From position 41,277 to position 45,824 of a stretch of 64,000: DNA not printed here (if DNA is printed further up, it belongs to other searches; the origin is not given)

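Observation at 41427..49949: Second, minimal T7SS-like module: FHA-bearing EssC-type ATPase, WXG100-like proteins and a PG-sensing Ser/Thr kinase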

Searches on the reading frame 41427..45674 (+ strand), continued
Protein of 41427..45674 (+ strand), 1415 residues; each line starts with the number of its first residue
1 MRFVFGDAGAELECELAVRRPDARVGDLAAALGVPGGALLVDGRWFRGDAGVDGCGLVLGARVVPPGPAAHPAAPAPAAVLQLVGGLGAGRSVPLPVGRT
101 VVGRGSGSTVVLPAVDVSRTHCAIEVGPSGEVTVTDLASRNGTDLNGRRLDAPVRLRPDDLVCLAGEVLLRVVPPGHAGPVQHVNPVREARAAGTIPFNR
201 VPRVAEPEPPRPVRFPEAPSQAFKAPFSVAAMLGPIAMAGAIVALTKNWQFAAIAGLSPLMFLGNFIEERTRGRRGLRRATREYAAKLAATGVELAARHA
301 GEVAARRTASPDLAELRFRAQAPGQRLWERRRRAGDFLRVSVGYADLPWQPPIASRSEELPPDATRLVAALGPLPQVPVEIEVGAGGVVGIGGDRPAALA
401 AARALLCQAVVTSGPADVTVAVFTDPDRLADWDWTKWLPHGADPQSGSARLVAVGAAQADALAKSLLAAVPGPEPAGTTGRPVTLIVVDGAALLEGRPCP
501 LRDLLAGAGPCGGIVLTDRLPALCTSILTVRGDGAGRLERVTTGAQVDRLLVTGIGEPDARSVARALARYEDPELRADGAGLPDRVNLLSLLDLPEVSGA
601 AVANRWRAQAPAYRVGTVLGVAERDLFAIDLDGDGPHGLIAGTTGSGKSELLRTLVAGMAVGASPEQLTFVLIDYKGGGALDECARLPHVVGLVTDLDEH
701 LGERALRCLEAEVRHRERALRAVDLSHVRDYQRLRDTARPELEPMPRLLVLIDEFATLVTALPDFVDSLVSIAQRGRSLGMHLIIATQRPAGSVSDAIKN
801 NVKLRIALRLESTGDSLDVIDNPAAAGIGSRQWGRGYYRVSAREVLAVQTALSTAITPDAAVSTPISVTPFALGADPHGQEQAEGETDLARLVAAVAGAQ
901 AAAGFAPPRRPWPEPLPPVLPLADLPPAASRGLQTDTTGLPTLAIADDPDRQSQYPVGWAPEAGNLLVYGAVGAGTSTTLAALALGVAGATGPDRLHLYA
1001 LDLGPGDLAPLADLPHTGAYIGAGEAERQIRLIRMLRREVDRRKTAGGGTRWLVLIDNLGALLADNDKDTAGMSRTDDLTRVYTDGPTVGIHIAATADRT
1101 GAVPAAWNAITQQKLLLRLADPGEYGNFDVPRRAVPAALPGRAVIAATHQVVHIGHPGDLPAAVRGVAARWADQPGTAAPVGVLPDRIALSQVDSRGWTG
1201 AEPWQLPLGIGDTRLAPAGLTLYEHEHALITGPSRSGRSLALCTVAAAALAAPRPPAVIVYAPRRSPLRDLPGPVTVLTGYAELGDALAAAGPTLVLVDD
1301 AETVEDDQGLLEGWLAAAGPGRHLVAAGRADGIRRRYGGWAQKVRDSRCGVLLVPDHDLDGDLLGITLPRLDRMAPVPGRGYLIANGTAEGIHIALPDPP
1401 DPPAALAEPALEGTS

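Call 34: search_solved_structures(query=window:41427-45674:+, max_evalue=0.001)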
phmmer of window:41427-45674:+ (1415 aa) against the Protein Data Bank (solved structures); distinct sequences matched with E-value up to 0.001: 35.
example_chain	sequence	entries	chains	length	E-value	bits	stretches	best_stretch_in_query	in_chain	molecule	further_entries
4nh0_A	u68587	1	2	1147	5.6e-77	262.7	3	374-930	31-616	Cell divisionFtsK/SpoIIIE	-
7b9f_C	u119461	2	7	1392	1.5e-62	214.9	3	625-849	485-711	EccC5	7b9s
7np7_C1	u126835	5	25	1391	1.1e-59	205.5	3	624-850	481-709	ESX-5 secretion system protein EccC5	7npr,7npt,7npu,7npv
9qks_G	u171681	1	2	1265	7.8e-59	202.6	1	581-912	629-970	ESX secretion system protein YukB,Green fluorescent protein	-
4n1a_A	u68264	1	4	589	4.6e-27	97.4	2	622-840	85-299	Cell divisionFtsK/SpoIIIE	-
4lya_A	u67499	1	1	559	5.6e-26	93.7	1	890-1045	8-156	Uncharacterized protein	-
5fv0_A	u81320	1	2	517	9.2e-24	86.4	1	943-1045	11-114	ESX secretion system protein EccC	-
2ius_A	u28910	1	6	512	7.1e-20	73.5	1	634-827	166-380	DNA TRANSLOCASE FTSK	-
2iuu_A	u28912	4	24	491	2.9e-19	71.5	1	635-825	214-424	DNA TRANSLOCASE FTSK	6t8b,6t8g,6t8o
2iut_A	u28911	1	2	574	4.6e-19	70.8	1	635-825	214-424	DNA TRANSLOCASE FTSK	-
9jv8_A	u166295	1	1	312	1.2e-17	66.1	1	624-814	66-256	ESX-1 secretion system protein EccCb1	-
6o1w_A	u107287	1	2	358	4.6e-10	41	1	627-840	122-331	DNA translocase coupling protein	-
6o1x_A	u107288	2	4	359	4.7e-10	41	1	627-840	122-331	DNA translocase coupling protein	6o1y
6o1z_A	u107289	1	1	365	4.9e-10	40.9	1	627-840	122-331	DNA translocase coupling protein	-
6umm_E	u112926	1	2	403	1e-07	33.2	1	283-479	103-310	ESX-3 secretion system protein EccC3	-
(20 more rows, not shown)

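Call 58: search_protein_families(library=pfam, proteins=[L013:16880-18637:+, L024:14995-16953:+, L020:16638-18032:+, L062:16703-18166:+, L063:16969-18783:+, L031:2119-3396:-, L029:7068-7907:+, L044:21264-21770:-, L068:14866-16800:+], max_evalue=0.01)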
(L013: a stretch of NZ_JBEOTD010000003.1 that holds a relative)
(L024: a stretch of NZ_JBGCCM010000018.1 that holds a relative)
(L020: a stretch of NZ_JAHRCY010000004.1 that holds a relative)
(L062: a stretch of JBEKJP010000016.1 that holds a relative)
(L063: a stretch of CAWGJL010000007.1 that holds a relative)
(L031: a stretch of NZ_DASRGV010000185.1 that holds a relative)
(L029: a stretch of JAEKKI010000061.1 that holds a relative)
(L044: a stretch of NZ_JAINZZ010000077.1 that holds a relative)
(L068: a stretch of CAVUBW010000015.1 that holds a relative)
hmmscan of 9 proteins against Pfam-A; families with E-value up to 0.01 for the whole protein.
L013:16880-18637:+ (585 aa): 4 families
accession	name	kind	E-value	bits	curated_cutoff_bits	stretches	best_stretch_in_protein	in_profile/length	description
PF00069.31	Pkinase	-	1.9e-37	129.5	31.7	1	55-315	1-259/263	Protein kinase domain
PF07714.23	PK_Tyr_Ser-Thr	-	2.9e-24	86.2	23.1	1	57-315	3-256/258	Protein tyrosine and serine/threonine kinase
PF01471.23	PG_binding_1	-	1.1e-15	58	23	1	526-583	2-57/57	Putative peptidoglycan binding domain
PF01636.29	APH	-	2e-05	24.9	23.2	1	41-210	56-201/239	Phosphotransferase enzyme family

L024:14995-16953:+ (652 aa): 6 families
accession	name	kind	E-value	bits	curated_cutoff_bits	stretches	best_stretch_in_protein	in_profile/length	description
PF00069.31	Pkinase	-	1.5e-40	139.7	31.7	1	35-239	1-202/263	Protein kinase domain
PF07714.23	PK_Tyr_Ser-Thr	-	1.1e-26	94.2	23.1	1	39-279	5-248/258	Protein tyrosine and serine/threonine kinase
PF00652.28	Ricin_B_lectin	-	4.1e-06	27.4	29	1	575-648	4-84/126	Ricin-type beta-trefoil lectin domain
PF14200.12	RicinB_lectin_2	-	6.8e-05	23.9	25.6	1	602-647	2-53/89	Ricin-type beta-trefoil lectin domain-like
PF01636.29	APH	-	8.3e-05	22.9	23.2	0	45-153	8-110/239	Phosphotransferase enzyme family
PF14531.12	Kinase-like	-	0.006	16.3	25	1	151-242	162-259/289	Kinase-like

L020:16638-18032:+ (464 aa): 6 families
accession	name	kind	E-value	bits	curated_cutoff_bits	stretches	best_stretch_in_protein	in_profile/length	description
PF00069.31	Pkinase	-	1.2e-42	146.5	31.7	1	11-217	1-205/263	Protein kinase domain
PF07714.23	PK_Tyr_Ser-Thr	-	2.4e-29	102.9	23.1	1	16-255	6-248/258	Protein tyrosine and serine/threonine kinase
PF01636.29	APH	-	0.00017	21.8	23.2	0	39-128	22-110/239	Phosphotransferase enzyme family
PF03109.22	ABC1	-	0.0004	20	22.9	1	123-170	181-228/244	ABC1 atypical kinase-like domain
PF14531.12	Kinase-like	-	0.0023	17.7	25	0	116-224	152-266/289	Kinase-like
PF00041.27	fn3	-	0.0027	18.3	25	1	362-431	6-72/84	Fibronectin type III domain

L062:16703-18166:+ (487 aa): 4 families
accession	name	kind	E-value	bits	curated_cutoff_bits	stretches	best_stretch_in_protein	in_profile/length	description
PF00069.31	Pkinase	-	6.6e-44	150.7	31.7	1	17-220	1-201/263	Protein kinase domain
PF07714.23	PK_Tyr_Ser-Thr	-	7.4e-24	84.9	23.1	1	19-218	3-207/258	Protein tyrosine and serine/threonine kinase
PF00041.27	fn3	-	0.0073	16.9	25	0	386-457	2-72/84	Fibronectin type III domain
PF03109.22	ABC1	-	0.0078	15.8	22.9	0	88-178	140-229/244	ABC1 atypical kinase-like domain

L063:16969-18783:+ (604 aa): 5 families
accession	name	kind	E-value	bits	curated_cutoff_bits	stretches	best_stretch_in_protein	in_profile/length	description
PF00069.31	Pkinase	-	3.2e-46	158.3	31.7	1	24-273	1-255/263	Protein kinase domain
PF07714.23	PK_Tyr_Ser-Thr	-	1.6e-27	96.9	23.1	1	27-269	4-248/258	Protein tyrosine and serine/threonine kinase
PF00041.27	fn3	-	9.4e-12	45.4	25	1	412-493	1-80/84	Fibronectin type III domain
PF25059.1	FN3_DSCAM-DSCAML_C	-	0.0051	17.6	39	0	461-491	44-74/89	DSCAM/DSCAML C-terminal Fn3-like domain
PF01636.29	APH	-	0.0054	16.9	23.2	0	54-142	24-110/239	Phosphotransferase enzyme family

L031:2119-3396:- (425 aa): 3 families
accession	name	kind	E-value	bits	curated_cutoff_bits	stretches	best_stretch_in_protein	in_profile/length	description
PF07730.19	HisKA_3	-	1.3e-20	74.1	24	1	189-255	1-67/68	Histidine kinase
PF02518.31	HATPase_c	-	4.1e-17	63.1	26.4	1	307-408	6-110/111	Histidine kinase-, DNA gyrase B-, and HSP90-like ATPase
PF13581.12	HATPase_c_2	-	7.1e-06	26.5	27.4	1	310-375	35-104/127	Histidine kinase-like ATPase domain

L029:7068-7907:+ (279 aa): 8 families
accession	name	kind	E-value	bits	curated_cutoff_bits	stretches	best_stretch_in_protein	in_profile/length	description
PF00072.30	Response_reg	-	5.4e-28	97.8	30.2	1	25-138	1-110/111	Response regulator receiver domain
PF00196.25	GerE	-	4.1e-20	71.6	23.5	1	211-266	2-57/57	Bacterial regulatory proteins, luxR family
PF08281.18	Sigma70_r4_2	-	4.1e-11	42.8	25.7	1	206-254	5-54/54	Sigma-70, region 4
PF04545.22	Sigma70_r4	-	1.2e-08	34.8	24.1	1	208-254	1-48/50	Sigma-70, region 4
PF13384.12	HTH_23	-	0.00092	19.4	24.6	1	219-249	10-40/50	Homeodomain-like domain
PF13412.12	HTH_24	-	0.0011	18.9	21.9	1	226-251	17-42/48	Winged helix-turn-helix DNA-binding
PF07638.17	Sigma70_ECF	-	0.0047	17.3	21.1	1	214-255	135-180/185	ECF sigma factor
PF14493.12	HTH_40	-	0.0075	17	27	0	220-253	6-39/89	Helix-turn-helix domain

L044:21264-21770:- (168 aa): 1 family
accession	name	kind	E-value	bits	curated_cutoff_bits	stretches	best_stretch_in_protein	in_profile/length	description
PF01471.23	PG_binding_1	-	4.1e-07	30.5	23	1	63-113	5-54/57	Putative peptidoglycan binding domain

L068:14866-16800:+ (645 aa): 3 families
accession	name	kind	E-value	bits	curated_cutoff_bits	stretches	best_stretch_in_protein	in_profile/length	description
PF00069.31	Pkinase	-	5.3e-29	101.9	31.7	1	1-173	75-257/263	Protein kinase domain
PF07714.23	PK_Tyr_Ser-Thr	-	4.4e-14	52.9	23.1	1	3-167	80-248/258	Protein tyrosine and serine/threonine kinase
PF03109.22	ABC1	-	0.00018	21.2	22.9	1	1-78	145-221/244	ABC1 atypical kinase-like domain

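Call 75: search_protein_families(library=pfam, proteins=[L002:14662-16227:+, L006:14427-16448:+, L012:16853-18421:+, L013:14689-16431:+, L016:14626-16233:+, L035:15312-17006:+, L037:17687-19528:-, L047:15030-16895:+, L058:14672-16345:+, L062:14636-16312:+], max_evalue=0.1)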
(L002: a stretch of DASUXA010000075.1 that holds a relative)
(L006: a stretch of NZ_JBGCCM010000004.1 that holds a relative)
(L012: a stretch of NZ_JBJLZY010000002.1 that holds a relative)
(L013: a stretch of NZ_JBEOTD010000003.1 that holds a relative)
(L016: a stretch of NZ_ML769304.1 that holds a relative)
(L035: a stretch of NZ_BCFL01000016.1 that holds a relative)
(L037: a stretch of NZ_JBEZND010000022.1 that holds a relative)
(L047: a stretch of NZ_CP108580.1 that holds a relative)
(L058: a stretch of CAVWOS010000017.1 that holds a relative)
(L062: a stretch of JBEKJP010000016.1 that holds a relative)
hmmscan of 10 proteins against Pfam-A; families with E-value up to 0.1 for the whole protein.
L002:14662-16227:+ (521 aa): 0 families

L006:14427-16448:+ (673 aa): 1 family
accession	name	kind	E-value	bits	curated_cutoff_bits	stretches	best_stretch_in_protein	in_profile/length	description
PF25808.1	TPR_LAA1_C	-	0.092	13.1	27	0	290-352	69-137/160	LAA1-like, C-terminal TPR repeats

L012:16853-18421:+ (522 aa): 0 families

L013:14689-16431:+ (580 aa): 0 families

L016:14626-16233:+ (535 aa): 0 families

L035:15312-17006:+ (564 aa): 0 families

L037:17687-19528:- (613 aa): 0 families

L047:15030-16895:+ (621 aa): 1 family
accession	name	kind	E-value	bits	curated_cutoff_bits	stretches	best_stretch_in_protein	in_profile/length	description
PF08808.17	RES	-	0.08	13.4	23.2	0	274-342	74-139/157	RES domain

L058:14672-16345:+ (557 aa): 0 families

L062:14636-16312:+ (558 aa): 1 family
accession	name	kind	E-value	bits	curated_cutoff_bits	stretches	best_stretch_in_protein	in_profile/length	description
PF20211.3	DUF6571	-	0.015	14.3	27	1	140-192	117-174/729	Family of unknown function (DUF6571)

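Call 94: search_protein_families(library=padloc, proteins=[window:41427-45674:+], max_evalue=0.001)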
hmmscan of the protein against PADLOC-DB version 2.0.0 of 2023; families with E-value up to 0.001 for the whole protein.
window:41427-45674:+ (1415 aa): 5 families
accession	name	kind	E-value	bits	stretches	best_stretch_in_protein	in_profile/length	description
PDLC04140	mad8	-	2.6e-39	133.6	1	614-820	1-263/314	mads_8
PDLC02806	SspH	-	3.4e-29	99.1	1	632-825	1534-1726/1766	SspH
PDLC02804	SspH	-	1.2e-16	57.4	1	618-821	1316-1519/1561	SspH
PDLC01055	HerA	-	1.2e-05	22.3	0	636-674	158-194/532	Type III coevolved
PDLC04105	HerA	-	6.9e-05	19.6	0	769-816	448-494/576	-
